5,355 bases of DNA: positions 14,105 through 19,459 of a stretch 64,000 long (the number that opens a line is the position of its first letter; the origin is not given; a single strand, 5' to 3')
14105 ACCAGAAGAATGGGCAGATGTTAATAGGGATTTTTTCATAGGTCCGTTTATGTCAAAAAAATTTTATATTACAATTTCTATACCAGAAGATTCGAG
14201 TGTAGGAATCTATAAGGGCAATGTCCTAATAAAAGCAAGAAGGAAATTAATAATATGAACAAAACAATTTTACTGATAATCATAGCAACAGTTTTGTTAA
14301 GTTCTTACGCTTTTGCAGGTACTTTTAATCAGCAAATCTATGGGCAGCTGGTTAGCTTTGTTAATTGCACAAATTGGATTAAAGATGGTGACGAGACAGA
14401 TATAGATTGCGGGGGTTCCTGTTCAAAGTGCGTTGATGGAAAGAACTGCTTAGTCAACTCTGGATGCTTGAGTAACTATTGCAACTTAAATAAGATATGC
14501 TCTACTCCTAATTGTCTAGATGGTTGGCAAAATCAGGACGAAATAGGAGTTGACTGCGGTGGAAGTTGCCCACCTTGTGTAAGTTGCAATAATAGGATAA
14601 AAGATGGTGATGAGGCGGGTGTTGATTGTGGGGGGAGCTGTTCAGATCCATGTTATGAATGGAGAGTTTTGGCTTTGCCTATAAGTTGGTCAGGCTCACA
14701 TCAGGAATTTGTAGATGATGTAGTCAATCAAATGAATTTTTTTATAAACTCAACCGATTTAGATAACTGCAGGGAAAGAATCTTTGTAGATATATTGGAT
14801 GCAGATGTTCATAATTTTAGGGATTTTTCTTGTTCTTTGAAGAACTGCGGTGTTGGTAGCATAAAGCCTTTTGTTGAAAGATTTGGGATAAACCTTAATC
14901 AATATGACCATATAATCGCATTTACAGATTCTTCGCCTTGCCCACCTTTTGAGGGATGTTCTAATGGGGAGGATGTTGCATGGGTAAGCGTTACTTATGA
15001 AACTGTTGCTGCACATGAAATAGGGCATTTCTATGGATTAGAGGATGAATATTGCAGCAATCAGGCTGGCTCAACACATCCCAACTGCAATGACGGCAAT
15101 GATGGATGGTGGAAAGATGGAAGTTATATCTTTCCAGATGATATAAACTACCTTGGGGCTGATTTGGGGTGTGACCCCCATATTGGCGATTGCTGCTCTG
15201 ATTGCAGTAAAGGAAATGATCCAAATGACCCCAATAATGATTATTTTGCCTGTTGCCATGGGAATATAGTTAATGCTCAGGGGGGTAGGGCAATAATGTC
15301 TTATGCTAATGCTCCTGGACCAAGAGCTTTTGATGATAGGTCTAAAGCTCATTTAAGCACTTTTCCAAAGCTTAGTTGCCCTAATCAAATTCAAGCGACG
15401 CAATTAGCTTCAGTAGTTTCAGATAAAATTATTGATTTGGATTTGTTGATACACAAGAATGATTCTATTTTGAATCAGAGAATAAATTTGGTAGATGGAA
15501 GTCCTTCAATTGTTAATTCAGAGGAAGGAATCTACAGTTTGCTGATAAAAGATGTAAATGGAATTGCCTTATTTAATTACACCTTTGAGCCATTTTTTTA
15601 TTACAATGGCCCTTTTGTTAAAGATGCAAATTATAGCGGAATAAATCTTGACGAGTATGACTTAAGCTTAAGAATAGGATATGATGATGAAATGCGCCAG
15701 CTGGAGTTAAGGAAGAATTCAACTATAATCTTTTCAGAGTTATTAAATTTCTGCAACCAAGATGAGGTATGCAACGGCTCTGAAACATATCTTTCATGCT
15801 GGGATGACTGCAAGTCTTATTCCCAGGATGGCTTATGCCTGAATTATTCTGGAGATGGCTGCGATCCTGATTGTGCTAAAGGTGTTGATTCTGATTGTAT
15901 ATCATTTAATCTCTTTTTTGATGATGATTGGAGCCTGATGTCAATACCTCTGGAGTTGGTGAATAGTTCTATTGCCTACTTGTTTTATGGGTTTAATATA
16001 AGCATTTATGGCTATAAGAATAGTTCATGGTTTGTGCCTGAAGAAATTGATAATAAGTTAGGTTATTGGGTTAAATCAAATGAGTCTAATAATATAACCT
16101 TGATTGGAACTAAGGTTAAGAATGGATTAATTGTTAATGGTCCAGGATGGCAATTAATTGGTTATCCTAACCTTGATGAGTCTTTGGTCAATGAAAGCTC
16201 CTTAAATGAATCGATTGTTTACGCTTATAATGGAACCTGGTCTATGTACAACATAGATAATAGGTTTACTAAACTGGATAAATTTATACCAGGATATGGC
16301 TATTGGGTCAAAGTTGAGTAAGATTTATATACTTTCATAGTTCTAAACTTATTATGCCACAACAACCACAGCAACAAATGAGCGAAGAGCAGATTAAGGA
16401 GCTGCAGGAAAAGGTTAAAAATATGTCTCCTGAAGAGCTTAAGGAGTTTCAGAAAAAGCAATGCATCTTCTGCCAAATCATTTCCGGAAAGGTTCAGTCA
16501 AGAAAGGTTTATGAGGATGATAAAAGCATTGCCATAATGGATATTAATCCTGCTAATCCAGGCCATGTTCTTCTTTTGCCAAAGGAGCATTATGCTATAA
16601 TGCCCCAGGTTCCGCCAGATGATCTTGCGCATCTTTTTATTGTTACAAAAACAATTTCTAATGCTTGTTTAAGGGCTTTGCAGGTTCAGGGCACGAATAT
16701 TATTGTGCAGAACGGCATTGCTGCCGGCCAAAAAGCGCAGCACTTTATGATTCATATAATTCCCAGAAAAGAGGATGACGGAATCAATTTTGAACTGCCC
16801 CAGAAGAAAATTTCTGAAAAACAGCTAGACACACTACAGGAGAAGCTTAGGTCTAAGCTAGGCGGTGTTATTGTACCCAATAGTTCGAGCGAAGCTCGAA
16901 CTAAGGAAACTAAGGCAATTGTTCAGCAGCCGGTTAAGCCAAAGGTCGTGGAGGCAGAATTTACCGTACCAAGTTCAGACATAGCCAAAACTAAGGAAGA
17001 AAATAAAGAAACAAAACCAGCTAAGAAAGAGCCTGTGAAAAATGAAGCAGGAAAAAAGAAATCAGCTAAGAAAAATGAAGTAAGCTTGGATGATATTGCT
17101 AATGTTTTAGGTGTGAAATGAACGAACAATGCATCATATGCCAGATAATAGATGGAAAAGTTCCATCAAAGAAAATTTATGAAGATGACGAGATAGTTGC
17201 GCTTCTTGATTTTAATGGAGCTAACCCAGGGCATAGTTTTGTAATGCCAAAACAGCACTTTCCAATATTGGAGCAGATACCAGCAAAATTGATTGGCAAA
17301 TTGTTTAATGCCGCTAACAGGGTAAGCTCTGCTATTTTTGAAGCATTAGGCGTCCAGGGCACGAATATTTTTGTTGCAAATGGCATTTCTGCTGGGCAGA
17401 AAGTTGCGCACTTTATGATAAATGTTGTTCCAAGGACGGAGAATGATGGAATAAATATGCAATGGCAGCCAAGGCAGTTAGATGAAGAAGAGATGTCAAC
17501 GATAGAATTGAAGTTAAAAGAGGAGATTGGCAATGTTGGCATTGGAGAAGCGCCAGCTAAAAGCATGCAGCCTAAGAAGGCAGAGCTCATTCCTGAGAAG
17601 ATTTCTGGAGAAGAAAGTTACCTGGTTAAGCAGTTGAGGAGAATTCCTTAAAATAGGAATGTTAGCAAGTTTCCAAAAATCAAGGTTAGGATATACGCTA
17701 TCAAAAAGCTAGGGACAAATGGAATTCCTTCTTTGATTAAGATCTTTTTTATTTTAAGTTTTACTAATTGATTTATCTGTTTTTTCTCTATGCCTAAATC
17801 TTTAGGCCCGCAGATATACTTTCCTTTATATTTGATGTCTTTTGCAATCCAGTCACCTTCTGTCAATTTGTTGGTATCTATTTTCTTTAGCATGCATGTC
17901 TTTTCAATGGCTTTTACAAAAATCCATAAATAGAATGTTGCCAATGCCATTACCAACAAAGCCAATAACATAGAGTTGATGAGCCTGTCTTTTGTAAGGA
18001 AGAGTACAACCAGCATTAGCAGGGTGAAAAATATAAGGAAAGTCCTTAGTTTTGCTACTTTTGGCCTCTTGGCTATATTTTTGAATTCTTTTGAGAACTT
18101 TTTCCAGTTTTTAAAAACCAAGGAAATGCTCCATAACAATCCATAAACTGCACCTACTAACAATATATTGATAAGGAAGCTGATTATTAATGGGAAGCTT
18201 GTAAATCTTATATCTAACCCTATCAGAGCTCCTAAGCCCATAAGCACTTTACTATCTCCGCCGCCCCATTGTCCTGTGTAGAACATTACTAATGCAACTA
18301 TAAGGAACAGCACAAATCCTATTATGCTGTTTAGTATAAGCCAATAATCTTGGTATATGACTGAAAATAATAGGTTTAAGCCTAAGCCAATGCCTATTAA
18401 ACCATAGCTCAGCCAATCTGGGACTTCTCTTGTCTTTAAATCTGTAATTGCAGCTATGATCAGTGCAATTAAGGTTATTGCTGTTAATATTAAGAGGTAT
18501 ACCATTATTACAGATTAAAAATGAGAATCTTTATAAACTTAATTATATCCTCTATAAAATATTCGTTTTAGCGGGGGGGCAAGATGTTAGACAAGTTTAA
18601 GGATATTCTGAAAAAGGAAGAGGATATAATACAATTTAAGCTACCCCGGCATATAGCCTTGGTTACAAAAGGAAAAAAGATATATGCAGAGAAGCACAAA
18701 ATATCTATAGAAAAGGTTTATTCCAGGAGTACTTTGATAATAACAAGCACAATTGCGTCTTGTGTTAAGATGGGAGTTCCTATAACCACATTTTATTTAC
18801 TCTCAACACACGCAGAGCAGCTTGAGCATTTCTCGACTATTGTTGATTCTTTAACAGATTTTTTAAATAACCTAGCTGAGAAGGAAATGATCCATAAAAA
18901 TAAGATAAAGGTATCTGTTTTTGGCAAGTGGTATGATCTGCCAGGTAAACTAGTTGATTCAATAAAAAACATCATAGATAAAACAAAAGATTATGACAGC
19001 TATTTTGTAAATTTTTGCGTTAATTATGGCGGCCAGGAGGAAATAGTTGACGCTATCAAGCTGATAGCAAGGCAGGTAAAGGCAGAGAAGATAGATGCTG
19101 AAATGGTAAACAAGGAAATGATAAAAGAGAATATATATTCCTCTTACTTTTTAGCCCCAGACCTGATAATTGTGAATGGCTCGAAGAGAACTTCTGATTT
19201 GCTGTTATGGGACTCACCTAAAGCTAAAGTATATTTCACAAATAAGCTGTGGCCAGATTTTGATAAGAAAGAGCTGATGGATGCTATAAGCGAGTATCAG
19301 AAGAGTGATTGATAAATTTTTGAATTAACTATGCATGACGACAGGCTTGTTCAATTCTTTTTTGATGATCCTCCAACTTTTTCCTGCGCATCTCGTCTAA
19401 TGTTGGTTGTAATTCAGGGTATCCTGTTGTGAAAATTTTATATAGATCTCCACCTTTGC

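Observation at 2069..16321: Surface-protein cluster sharing an apparently novel twin-motif C-terminal module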

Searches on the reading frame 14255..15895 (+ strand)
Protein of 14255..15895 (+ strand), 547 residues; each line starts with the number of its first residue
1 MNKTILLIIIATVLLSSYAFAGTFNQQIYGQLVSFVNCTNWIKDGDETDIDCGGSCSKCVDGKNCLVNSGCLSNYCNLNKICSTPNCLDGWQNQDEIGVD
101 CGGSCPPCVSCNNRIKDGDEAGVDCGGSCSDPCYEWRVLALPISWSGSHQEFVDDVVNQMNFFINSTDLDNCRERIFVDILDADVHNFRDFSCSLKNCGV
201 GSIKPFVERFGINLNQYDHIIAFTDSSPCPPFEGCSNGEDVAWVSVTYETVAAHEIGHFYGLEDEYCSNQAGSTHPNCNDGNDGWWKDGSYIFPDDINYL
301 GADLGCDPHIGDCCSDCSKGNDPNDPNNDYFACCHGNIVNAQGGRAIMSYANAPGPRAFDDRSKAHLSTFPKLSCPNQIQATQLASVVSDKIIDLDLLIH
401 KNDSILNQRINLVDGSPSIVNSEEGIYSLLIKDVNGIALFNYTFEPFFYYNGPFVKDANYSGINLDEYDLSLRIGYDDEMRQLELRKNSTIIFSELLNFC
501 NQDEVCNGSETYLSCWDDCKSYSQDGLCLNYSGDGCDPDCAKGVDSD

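Call 55: search_solved_structures(query=window:14255-15895:+, max_evalue=1)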
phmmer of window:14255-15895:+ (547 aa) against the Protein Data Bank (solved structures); distinct sequences matched with E-value up to 1: 10.
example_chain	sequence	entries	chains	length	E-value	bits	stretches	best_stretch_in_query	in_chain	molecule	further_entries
6f2g_B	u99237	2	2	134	0.2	13.2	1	135-205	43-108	Nanobody 74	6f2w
4i8m_A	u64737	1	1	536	0.56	11.7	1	67-151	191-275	Ryanodine receptor 1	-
4i37_A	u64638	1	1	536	0.74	11.3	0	67-151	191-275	Ryanodine receptor 1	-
4i3n_A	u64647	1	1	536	0.75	11.3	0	67-151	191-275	Ryanodine receptor 1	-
4i2s_A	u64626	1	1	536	0.76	11.2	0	67-151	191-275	Ryanodine receptor 1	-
4i7i_A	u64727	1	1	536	0.76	11.2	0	67-151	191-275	Ryanodine receptor 1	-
4i0y_A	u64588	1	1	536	0.77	11.2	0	67-151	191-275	Ryanodine receptor 1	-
2xoa_A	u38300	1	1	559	0.8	11.2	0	67-151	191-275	RYANODINE RECEPTOR 1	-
4i6i_A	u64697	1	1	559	0.81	11.2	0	67-151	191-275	Ryanodine receptor 1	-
4i1e_A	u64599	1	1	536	0.96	10.9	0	67-151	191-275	Ryanodine receptor 1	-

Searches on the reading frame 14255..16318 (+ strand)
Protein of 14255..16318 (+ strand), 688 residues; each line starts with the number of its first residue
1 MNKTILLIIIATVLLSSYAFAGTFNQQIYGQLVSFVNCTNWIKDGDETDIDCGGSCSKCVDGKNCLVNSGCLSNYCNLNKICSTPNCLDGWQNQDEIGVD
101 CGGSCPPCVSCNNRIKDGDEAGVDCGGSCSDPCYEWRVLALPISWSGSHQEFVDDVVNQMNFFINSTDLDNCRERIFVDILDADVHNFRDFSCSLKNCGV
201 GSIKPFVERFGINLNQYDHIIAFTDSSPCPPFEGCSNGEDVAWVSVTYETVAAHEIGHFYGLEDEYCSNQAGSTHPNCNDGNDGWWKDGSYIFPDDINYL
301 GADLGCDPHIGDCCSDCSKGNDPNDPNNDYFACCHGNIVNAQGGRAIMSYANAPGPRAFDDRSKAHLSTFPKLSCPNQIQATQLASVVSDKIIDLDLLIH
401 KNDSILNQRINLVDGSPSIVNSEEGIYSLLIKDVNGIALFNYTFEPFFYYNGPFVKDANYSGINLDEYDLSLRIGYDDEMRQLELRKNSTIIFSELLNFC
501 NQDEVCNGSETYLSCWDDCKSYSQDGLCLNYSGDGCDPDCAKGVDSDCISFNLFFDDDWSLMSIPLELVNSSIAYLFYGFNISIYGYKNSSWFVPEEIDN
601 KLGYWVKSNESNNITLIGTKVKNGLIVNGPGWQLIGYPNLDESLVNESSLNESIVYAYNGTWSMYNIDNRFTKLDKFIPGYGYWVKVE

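Call 6: search_protein_families(library=pfam, proteins=[window:14255-16318:+], max_evalue=0.1)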
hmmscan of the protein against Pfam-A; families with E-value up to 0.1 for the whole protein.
window:14255-16318:+ (688 aa): 3 families
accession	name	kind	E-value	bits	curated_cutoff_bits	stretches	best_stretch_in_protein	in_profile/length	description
PF13688.12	Reprolysin_5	-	0.0048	17.6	27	0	246-278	139-169/196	Metallo-peptidase family M12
PF13574.12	Reprolysin_2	-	0.026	14.8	27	0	249-292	126-169/195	Metallo-peptidase family M12B Reprolysin-like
PF13583.11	Reprolysin_4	-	0.04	14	22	0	241-275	129-162/203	Metallo-peptidase family M12B Reprolysin-like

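Call 10: search_protein_families(library=ncbifam, proteins=[window:14255-16318:+], max_evalue=1)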
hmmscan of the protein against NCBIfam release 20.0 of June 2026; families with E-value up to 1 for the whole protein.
window:14255-16318:+ (688 aa): 0 families

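Call 45: find_encoding_contigs(protein=window:14255-16318:+, flank=2000, max_places=3)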
Protein window:14255-16318:+ (688 aa): 8 contigs read that carry it; 3 places shown.
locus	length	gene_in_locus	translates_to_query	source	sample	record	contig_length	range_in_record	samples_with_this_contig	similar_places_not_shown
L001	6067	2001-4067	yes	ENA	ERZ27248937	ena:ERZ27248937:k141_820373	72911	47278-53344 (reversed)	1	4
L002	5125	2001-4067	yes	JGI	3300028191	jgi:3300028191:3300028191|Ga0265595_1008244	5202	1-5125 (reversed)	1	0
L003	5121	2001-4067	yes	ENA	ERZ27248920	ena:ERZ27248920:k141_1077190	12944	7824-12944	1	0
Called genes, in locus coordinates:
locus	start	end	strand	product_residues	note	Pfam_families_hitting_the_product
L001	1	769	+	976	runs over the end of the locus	PF02836:Glyco_hydro_2_C (weak)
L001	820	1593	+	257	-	-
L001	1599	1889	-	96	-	-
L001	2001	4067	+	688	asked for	-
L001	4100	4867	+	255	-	PF11969:DcpS_C, PF01230:HIT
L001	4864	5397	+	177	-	PF11969:DcpS_C, PF01230:HIT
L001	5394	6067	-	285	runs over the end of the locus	PF01478:Peptidase_A24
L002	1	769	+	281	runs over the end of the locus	?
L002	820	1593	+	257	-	-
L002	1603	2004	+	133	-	-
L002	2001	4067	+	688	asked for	-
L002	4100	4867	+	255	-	PF11969:DcpS_C, PF01230:HIT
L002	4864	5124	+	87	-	?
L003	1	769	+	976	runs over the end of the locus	PF02836:Glyco_hydro_2_C (weak)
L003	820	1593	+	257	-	-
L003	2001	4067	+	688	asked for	-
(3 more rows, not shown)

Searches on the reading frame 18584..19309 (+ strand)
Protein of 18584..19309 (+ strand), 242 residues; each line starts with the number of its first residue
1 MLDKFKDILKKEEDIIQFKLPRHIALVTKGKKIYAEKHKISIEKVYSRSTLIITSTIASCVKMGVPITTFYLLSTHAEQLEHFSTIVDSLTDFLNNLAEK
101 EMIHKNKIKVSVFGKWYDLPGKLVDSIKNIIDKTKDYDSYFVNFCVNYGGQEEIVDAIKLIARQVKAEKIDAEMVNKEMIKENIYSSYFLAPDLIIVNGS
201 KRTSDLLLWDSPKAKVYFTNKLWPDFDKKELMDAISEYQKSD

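Call 22: search_protein_families(library=pfam, proteins=[window:18584-19309:+], max_evalue=0.01)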
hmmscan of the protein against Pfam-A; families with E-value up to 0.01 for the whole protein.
window:18584-19309:+ (242 aa): 2 families
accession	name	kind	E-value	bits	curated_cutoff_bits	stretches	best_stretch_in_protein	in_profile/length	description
PF01255.24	Prenyltransf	-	3.4e-42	144.9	27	1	29-241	3-214/219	Putative undecaprenyl diphosphate synthase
PF10776.14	DUF2600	-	0.0017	17.7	25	0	130-218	232-320/328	Protein of unknown function (DUF2600)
